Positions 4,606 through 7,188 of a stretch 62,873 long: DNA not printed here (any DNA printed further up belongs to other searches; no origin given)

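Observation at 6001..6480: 160-aa mini-intein inside a structural tail-tip protein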

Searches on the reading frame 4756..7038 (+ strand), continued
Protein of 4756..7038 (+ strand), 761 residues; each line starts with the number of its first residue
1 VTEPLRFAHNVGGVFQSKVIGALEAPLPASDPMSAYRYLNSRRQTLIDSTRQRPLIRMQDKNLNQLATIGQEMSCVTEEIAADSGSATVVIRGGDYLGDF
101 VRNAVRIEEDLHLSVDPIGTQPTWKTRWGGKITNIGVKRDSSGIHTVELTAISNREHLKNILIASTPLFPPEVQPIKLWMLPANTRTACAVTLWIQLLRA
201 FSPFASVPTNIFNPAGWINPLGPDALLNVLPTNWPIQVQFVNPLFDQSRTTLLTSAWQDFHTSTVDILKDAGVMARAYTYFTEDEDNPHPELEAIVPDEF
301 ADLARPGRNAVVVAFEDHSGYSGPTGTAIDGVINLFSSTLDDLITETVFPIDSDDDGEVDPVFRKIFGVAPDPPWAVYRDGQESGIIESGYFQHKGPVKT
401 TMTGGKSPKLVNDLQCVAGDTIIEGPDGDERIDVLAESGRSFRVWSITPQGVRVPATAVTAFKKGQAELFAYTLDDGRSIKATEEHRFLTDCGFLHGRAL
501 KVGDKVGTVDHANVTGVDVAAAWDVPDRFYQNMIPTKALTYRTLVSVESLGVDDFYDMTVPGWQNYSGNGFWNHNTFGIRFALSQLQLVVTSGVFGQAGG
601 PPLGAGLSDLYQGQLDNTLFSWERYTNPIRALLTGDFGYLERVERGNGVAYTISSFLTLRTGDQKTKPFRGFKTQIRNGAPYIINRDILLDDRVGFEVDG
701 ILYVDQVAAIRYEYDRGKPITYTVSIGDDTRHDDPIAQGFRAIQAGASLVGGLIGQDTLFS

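Call 62: search_solved_structures(query=A3, max_evalue=0.01, show_alignments=2)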
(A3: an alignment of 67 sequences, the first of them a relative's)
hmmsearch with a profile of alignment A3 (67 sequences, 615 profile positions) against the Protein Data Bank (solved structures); distinct sequences matched with E-value up to 0.01: 2.
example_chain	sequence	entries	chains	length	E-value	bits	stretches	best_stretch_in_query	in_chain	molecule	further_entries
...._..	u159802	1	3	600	2.4e-55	191.5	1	55-605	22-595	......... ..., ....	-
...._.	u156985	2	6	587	4.9e-09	38.5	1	104-579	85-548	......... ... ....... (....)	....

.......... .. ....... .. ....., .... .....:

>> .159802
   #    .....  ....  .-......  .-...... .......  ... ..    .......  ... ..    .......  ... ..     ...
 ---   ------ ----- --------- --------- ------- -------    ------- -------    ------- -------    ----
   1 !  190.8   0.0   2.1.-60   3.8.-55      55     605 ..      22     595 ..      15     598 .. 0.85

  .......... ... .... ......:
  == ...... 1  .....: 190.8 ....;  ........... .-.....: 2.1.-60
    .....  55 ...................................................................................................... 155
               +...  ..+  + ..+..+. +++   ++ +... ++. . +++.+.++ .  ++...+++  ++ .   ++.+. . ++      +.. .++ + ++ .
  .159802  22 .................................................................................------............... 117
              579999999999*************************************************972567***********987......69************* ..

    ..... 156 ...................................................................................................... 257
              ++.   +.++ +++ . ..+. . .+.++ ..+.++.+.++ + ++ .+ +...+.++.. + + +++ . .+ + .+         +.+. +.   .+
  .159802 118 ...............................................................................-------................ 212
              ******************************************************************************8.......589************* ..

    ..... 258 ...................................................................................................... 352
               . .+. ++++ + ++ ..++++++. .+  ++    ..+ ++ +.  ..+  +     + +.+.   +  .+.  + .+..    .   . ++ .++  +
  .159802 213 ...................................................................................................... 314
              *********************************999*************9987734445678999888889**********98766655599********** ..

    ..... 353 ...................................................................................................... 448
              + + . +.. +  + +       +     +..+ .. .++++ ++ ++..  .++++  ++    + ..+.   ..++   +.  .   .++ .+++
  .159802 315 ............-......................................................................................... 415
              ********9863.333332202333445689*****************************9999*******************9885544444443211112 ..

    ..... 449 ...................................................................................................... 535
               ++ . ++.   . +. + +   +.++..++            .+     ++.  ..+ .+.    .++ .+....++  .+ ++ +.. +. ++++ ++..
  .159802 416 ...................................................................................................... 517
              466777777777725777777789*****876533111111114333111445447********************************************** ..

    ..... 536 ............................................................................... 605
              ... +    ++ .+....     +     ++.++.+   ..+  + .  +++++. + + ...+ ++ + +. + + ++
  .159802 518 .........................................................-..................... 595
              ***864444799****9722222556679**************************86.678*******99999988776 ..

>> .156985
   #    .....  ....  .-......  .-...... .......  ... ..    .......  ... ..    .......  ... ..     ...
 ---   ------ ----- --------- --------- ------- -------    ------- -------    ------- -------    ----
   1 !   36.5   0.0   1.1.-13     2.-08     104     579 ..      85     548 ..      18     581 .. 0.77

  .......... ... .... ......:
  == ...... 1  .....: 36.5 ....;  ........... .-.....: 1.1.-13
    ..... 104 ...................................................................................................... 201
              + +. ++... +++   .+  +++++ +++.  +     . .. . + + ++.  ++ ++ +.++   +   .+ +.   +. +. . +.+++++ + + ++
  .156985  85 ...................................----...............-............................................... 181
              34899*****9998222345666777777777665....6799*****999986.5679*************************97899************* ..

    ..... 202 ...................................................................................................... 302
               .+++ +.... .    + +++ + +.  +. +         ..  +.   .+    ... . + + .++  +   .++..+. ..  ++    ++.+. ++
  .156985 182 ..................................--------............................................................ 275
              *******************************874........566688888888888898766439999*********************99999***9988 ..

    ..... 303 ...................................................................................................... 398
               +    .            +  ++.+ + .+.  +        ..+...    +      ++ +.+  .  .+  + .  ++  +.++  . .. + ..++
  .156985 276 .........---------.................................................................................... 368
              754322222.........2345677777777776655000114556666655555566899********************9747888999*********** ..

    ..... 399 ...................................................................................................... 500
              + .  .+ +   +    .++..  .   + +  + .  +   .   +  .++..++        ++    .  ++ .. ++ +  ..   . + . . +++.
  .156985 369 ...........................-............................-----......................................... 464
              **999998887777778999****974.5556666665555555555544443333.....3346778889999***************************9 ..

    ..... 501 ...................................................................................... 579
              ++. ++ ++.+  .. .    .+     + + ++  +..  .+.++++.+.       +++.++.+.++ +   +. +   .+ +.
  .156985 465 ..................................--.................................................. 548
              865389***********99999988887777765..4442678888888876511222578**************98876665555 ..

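Call 72: search_dna_similar(query=window:4756-7038:+, collection=phages, mode=protein, max_rows=60, rows=spread)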
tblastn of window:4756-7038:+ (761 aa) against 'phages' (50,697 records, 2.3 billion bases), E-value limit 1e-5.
Records with a match: 2358; places in all: 2358; records where one place covers at least 80% of the query: 145.
Best place of each record, by identity: <60% 2358.
By first word of the organism name: Mycobacterium 1705; Gordonia 550; Rhodococcus 62; Corynebacterium 22; Nocardia 8; Fromanvirus 4; Mycolicibacterium 2; Tsukamurella 2; Planktothrix 2; Mycobacteroides 1.
By host as written in the record: Mycobacterium smegmatis mc2 155 1149; Gordonia terrae 3612 423; Mycobacterium smegmatis mc#155 231; Mycobacterium smegmatis mc2155 96; Gordonia rubripertincta NRRL B-16540 40; - 39; Rhodococcus erythropolis RIA 643 37; Gordonia terrae CAG3 36; and 115 more.
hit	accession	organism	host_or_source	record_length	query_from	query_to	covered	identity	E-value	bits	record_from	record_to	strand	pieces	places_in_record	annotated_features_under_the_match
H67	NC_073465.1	Mycobacterium phage MalagasyRose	Mycobacterium smegmatis mc2 155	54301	14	760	78%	56.3%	2e-148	677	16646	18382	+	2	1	24: minor tail protein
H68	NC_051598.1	Mycobacterium phage Findley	Mycobacterium smegmatis mc2 155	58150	20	760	79%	44.6%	4e-106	512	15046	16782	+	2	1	19: minor tail protein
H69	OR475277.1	Mycobacterium phage Shadow1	Mycobacterium smegmatis mc2 155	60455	5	760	80%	43.0%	2e-101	501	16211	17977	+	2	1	21: minor tail protein | 20: minor tail protein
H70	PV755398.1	Mycobacterium phage Lebo14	Mycobacterium smegmatis mc#155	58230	14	760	79%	43.5%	3e-104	520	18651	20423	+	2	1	24: baseplate hub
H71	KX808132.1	Mycobacterium phage Amelie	Mycobacterium smegmatic mc2 155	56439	20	760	78%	43.3%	1e-100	497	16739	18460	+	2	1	minor tail protein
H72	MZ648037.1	Mycobacterium phage QuincyRose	Mycobacterium smegmatis mc#155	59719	7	760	80%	42.0%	5e-95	477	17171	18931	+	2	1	22: minor tail protein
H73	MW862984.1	Mycobacterium phage MeaningOfLife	Mycobacterium smegmatis mc#155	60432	7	760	80%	42.0%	5e-95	477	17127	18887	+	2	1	23: minor tail protein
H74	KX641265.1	Mycobacterium phage Taheera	Mycobacterium smegmatis mc2 155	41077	3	760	81%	41.6%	3e-97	471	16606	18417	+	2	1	18: minor tail protein | 17: minor tail protein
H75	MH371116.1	Mycobacterium phage DMoney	Mycobacterium smegmatis mc2 155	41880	28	760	77%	42.9%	3e-96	467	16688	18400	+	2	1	18: minor tail protein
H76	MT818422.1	Mycobacterium phage Periodt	Mycobacterium smegmatis mc#155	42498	28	760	77%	42.9%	3e-96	467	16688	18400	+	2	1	18: minor tail protein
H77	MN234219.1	Mycobacterium phage Mercurio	Mycobacterium smegmatis mc2 155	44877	28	744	75%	42.3%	3e-89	431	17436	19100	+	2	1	20: minor tail protein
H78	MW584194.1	Mycobacterium phage prophi62-1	Mycobacterium abscessus GD62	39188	17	753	75%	40.2%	2e-85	431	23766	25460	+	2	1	39: minor tail protein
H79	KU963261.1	Gordonia phage BetterKatz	Gordonia terrae 3612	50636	39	743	71%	37.5%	1e-66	367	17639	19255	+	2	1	22: minor tail protein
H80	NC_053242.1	Gordonia phage Leonard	Gordonia terrae 3612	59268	28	745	68%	29.4%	1e-32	198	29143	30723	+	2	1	33: minor tail protein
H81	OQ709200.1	Gordonia phage Tarzan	Gordonia terrae 3612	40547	41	741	68%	27.1%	2e-25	200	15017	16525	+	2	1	18: minor tail protein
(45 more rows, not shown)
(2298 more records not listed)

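Call 73: predict_structure(alignment_id=A3)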
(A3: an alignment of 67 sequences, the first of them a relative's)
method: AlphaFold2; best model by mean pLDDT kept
length: 601 residues; sequences in the alignment: 67
mean_pLDDT: 75.4   pTM: 0.71
mean pLDDT of the five models: 75.4, 73.1, 71.8, 71.7, 65.4
residues with pLDDT >= 90: 68; 70-90: 356; 50-70: 150; < 50: 27
segments of 3 or more residues with pLDDT < 50: 1-14, 488-493, 595-601
pLDDT, mean of each block of 10 residues (from residue 1): 43 52 60 78 80 83 89 87 88 85 75 81 87 90 80 91 87 69 78 91 84 74 62 83 90 80 83 83 91 88 87 92 74 76 74 70 71 77 74 72 73 64 75 59 60 66 73 75 60 59 71 71 82 80 81 85 71 61 59 44 33
secondary structure, 60 per line:
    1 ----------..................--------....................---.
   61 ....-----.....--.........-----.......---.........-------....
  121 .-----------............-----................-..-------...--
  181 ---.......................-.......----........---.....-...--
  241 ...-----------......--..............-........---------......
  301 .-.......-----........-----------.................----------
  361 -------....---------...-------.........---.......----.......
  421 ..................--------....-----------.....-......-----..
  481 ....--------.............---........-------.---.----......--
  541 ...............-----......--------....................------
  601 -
elements in order: H11-28 H37-56 E60-64 E70-74 E77-85 E91-97 H101-109 E117-121 E133-144 E150-158 H159-165 E184-189 H190-206 H208-214 H219-226 H230-234 E241-243 E255-260 H265-276 E278-285 H295-301 H303-309 E315-322 H334-350 H368-371 E381-383 E391-399 E403-409 H414-438 H447-450 E462-466 H468-473 E479-484 H493-505 E509-516 E533-538 E541-555 E561-566 H575-594

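Call 77: fold_search(model_id=the predicted structure, library=pdb)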
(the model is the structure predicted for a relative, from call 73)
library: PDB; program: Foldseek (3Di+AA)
matches with E <= 10: 932; with E <= 0.001: 57
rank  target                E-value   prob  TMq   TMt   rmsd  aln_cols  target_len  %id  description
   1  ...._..               2.3e-34  1.00  0.61  0.62  10.6       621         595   22  Mycobacteriophage Bxb1 tail tip - Composite map and model (released 2024-09-25)
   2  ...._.                1.2e-27  1.00  0.57  0.59   9.5       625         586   18  Cryo-EM structure of Mycobacteriophage Douge baseplate (gp13, gp17, gp23, gp16, gp18 and gp20) (released 2025-06-25)
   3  7b5h_AJ               1.7e-12  1.00  0.32  0.33   8.9       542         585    7  Cryo-EM structure of the contractile injection system base plate from Anabaena PCC7120 (released 2022-02-23)
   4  3d37_A                3.3e-12  1.00  0.34  0.55   7.9       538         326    9  The crystal structure of the tail protein from Neisseria meningitidis MC58 (released 2008-07-08)
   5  9j1k_L                8.5e-12  1.00  0.37  0.55   9.8       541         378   10  Tip region of monocin (released 2025-01-08)
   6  9m7n_A                9.5e-12  1.00  0.37  0.37  13.1       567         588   10  Cryo-EM structure of bacteriophage NF5 tail-associated lysin (released 2025-12-17)
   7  7aef_q                7.3e-11  1.00  0.32  0.32   9.6       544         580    7  Cryo-EM structure of an extracellular contractile injection system in marine bacterium Algoriphagus machipongonensis,  (released 2022-02-23)
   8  9rku_Af               1.0e-10  1.00  0.32  0.52   9.7       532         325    8  Agrobacterium phage 7-7-1 baseplate (released 2025-12-10)
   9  1wru                  1.2e-10  1.00  0.36  0.60   6.9       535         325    6  Structure of central hub elucidated by X-ray analysis of gene product 44; baseplate component of bacteriophage Mu (released 2005-09-20)
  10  3d37_B                1.2e-10  1.00  0.33  0.56   8.2       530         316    9  The crystal structure of the tail protein from Neisseria meningitidis MC58 (released 2008-07-08)
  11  3cdd_D                1.7e-10  1.00  0.35  0.56   8.8       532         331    8  Crystal structure of prophage MuSo2, 43 kDa tail protein from Shewanella oneidensis (released 2008-03-11)
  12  3cdd_C                1.8e-10  1.00  0.35  0.58   8.2       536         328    8  Crystal structure of prophage MuSo2, 43 kDa tail protein from Shewanella oneidensis (released 2008-03-11)
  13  9ki1_G                2.5e-10  1.00  0.34  0.51  10.3       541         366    6  Baseplate structure of Escherichia phage Mu (released 2025-02-12)
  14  7q5p_A                4.2e-10  1.00  0.31  0.30   9.0       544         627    9  Structure of VgrG1 from Pseudomonas protegens. (released 2021-12-15)
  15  9h4p_BD               5.0e-10  1.00  0.36  0.24  10.2       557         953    9  Tail of full Haloferax tailed virus 1 (released 2025-08-27)
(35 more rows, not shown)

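Call 80: find_encoding_contigs(protein=P0009, flank=5000, max_places=1)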
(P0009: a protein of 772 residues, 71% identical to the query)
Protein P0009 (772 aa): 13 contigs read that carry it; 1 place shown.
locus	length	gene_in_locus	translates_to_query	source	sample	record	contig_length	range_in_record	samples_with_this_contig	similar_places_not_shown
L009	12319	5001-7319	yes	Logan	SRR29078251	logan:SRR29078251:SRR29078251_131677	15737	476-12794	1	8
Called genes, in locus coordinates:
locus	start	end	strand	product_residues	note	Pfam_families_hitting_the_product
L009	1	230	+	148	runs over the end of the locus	-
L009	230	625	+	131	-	PF17318:DUF5361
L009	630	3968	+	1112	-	PF06737:Transglycosylas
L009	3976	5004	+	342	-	-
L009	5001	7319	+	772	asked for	PF14594:Sipho_Gp37, PF14890:Intein_splicing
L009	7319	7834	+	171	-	PF10910:Phage_gene29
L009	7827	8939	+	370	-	-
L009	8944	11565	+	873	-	PF21722:Gly_rich_2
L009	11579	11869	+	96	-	-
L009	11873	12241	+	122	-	-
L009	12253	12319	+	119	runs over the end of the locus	-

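Call 81: find_encoding_contigs(protein=P0093, flank=5000, max_places=1)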
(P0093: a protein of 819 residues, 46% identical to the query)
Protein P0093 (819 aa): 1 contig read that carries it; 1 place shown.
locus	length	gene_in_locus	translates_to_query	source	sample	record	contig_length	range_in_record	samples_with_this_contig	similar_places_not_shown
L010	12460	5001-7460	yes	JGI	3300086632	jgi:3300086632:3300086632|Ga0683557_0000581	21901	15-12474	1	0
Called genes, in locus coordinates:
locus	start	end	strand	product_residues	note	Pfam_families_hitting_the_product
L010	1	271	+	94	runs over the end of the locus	?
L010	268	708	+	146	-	-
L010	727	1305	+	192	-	PF25681:Phage_TTP_17 (weak)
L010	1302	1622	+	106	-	-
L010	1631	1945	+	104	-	-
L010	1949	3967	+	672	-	-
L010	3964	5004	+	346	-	-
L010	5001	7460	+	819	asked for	PF14594:Sipho_Gp37, PF14890:Intein_splicing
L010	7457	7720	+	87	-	-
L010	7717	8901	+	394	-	-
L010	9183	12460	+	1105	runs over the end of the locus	-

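Call 82: find_encoding_contigs(protein=P0097, flank=5000, max_places=1)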
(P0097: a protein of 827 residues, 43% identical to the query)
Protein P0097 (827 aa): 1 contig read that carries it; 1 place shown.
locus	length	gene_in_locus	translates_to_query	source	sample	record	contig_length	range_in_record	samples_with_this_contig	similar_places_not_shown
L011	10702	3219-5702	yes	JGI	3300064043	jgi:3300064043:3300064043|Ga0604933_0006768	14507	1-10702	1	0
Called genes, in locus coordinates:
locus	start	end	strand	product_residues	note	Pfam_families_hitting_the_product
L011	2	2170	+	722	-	?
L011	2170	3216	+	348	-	-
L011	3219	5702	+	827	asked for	PF14594:Sipho_Gp37, PF14890:Intein_splicing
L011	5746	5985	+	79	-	-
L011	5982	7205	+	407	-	-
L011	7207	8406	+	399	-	-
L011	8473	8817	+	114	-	-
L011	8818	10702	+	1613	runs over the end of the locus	-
